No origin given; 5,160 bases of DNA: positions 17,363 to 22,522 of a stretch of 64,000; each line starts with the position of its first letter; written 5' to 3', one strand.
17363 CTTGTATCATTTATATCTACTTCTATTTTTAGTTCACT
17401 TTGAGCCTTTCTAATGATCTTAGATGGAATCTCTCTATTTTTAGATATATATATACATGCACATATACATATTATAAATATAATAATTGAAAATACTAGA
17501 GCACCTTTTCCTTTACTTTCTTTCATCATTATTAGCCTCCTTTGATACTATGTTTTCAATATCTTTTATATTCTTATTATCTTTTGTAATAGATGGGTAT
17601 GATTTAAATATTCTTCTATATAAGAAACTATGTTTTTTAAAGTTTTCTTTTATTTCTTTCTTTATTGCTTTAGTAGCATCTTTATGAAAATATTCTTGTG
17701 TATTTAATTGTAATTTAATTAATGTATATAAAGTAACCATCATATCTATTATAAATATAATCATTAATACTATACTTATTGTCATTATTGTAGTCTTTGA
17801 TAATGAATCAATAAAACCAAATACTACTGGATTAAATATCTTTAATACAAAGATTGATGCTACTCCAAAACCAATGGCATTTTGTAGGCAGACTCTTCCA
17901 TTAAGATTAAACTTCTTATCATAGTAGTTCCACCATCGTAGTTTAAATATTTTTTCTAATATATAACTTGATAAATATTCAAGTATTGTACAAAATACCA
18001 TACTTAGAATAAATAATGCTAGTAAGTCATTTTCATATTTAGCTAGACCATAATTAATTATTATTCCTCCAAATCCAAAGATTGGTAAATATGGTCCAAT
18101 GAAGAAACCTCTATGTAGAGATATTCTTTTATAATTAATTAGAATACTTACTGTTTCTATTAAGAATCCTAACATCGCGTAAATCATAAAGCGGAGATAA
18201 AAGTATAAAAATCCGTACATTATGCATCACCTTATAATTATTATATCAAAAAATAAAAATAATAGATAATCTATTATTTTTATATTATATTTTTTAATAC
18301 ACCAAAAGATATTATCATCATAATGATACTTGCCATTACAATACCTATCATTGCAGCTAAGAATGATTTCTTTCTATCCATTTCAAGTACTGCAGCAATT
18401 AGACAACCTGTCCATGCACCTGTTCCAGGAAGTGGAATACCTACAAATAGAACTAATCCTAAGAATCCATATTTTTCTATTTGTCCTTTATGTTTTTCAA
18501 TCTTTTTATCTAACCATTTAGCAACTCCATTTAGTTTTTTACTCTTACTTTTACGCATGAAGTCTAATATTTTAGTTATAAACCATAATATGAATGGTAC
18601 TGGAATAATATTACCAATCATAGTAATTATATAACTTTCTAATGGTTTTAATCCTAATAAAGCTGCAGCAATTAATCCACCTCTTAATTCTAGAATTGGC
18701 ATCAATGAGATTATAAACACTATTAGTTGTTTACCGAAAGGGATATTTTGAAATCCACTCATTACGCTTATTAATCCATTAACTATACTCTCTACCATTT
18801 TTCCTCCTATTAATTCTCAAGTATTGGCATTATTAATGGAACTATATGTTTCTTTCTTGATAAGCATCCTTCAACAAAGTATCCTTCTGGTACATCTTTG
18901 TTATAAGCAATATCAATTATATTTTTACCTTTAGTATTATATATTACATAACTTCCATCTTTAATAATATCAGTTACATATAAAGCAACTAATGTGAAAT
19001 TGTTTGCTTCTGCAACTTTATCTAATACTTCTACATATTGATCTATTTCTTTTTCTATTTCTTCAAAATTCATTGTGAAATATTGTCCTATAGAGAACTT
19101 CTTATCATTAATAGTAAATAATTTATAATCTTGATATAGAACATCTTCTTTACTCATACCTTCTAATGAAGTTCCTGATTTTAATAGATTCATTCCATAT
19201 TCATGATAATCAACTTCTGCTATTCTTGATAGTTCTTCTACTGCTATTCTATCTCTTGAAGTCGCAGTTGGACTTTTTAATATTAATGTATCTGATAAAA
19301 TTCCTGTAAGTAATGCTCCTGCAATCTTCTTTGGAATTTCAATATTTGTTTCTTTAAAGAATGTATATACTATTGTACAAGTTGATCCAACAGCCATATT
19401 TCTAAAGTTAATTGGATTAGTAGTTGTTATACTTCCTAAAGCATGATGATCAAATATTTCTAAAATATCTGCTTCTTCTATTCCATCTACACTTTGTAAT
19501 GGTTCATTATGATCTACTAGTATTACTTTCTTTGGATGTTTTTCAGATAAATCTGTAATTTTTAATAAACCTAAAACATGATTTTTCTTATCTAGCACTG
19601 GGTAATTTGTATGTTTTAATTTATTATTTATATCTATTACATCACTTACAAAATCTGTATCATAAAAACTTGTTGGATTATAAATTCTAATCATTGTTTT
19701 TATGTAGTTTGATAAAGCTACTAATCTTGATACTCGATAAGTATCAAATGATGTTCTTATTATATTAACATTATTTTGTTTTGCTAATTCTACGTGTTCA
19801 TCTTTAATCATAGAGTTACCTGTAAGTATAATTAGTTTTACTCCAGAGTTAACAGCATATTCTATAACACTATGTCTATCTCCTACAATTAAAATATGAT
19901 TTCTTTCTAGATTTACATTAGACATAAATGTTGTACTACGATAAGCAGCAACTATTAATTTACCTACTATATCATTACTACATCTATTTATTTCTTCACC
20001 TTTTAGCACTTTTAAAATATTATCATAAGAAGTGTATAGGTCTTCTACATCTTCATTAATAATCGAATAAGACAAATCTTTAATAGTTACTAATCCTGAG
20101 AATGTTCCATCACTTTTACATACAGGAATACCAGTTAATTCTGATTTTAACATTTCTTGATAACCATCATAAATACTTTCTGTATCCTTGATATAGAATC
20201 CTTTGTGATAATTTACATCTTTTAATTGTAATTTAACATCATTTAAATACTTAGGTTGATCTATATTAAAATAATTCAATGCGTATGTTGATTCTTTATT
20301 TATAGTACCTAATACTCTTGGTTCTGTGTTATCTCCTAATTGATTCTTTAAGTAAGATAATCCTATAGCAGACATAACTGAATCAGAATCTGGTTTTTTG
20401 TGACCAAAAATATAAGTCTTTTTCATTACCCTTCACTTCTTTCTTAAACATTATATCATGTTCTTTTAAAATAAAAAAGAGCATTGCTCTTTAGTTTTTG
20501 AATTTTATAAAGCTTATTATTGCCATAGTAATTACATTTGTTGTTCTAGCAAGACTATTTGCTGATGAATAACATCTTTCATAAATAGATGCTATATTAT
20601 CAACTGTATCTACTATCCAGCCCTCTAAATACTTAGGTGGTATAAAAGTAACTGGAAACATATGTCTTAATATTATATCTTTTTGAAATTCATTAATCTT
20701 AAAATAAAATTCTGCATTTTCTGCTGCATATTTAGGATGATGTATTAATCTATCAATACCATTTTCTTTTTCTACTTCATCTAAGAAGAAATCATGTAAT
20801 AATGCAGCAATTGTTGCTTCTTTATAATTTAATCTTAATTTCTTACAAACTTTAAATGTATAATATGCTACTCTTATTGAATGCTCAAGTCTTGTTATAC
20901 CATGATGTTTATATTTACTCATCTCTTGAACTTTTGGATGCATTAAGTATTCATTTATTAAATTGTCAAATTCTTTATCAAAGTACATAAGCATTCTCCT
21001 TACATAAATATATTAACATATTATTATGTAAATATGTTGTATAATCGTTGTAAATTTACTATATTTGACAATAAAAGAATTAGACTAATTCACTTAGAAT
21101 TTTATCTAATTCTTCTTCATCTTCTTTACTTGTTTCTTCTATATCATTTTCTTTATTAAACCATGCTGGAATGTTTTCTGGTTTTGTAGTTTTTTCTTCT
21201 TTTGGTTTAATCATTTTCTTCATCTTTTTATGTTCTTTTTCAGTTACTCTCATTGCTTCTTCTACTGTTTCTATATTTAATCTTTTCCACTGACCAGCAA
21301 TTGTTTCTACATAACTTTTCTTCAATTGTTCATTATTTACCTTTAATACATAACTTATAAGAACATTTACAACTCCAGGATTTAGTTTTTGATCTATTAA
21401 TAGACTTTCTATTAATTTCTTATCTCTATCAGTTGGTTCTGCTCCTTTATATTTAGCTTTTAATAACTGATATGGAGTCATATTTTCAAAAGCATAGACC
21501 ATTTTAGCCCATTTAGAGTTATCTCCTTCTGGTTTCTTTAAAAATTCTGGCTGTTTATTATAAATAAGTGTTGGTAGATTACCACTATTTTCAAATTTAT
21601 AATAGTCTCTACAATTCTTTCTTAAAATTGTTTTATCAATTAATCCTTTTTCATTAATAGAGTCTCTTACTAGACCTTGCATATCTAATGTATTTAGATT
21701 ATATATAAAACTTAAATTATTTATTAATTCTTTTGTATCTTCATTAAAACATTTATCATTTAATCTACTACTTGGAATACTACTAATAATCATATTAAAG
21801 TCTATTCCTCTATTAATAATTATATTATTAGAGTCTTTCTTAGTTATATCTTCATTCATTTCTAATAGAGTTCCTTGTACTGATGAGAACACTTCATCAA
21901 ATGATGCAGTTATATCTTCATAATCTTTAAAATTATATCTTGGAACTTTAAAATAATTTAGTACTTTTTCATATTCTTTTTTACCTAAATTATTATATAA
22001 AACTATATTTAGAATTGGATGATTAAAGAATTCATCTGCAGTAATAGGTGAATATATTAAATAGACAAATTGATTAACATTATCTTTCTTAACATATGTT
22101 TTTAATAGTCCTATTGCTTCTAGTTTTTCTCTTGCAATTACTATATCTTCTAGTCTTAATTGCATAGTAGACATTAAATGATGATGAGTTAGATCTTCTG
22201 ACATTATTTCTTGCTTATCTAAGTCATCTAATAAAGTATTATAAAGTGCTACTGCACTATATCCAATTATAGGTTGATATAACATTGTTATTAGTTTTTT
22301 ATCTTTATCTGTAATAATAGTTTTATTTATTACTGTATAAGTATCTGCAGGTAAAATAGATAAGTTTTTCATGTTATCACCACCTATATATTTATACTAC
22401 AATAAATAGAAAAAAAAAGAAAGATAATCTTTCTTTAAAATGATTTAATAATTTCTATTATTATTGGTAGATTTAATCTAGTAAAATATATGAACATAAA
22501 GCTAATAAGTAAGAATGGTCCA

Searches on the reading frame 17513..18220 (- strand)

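Call 61: search_protein_families(library=pfam, proteins=[window:17513-18220:-], max_evalue=0.0001)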
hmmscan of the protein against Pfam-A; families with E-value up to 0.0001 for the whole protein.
window:17513-18220:- (235 aa): 1 family
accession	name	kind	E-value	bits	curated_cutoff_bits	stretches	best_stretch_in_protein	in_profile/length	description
PF06541.16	ABC_trans_CmpB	-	2.6e-42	145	25.9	1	11-163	3-150/151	Putative ABC-transporter type IV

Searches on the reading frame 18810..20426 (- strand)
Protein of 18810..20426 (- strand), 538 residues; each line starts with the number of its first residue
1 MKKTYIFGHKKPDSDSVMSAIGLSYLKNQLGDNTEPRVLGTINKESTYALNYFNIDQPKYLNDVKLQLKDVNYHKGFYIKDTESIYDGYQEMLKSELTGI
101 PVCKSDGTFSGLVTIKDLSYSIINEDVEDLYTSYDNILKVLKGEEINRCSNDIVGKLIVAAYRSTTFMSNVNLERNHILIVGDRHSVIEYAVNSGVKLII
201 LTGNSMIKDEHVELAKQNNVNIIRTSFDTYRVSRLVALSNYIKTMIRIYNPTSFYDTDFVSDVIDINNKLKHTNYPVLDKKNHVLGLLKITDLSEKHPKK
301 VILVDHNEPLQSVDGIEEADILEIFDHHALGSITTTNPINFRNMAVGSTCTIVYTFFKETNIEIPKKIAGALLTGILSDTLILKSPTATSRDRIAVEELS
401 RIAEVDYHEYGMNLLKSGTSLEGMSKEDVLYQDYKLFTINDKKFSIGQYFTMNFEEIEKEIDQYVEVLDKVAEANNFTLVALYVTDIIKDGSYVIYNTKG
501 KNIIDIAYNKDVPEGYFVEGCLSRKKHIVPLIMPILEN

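Call 34: search_protein_families(library=pfam, proteins=[window:18810-20426:-], max_evalue=0.001)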
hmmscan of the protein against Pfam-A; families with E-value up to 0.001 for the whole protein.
window:18810-20426:- (538 aa): 5 families
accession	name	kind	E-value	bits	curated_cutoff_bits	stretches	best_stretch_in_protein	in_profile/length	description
PF02833.19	DHHA2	-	2.7e-25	89.6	27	1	413-533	2-124/126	DHHA2 domain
PF01368.27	DHH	-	3e-24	86.1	28.1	1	3-376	1-125/125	DHH family, N-terminal domain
PF07085.17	DRTGG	-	4.2e-18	65.6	25.2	1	136-237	1-103/105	DRTGG domain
PF00571.33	CBS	-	1.4e-08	35.4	24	0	77-120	10-53/57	CBS domain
PF02603.21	Hpr_kinase_N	-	0.00039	20.8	24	1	135-234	19-119/125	HPr Serine kinase N terminus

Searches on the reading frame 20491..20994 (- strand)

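Call 61: search_protein_families(library=pfam, proteins=[window:20491-20994:-], max_evalue=0.0001)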
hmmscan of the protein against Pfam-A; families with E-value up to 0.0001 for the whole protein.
window:20491-20994:- (167 aa): 1 family
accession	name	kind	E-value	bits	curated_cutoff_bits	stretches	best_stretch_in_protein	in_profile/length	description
PF01966.28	HD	-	3e-08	34.4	22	1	35-134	1-113/116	HD domain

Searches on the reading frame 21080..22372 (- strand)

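Call 34: search_protein_families(library=pfam, proteins=[window:21080-22372:-], max_evalue=0.001)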
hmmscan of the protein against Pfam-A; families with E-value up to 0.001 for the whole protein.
window:21080-22372:- (430 aa): 1 family
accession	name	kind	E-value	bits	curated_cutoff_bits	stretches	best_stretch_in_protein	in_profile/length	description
PF07261.16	DnaB_2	-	2.5e-11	43.6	22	1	307-374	6-71/74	Replication initiation and membrane attachment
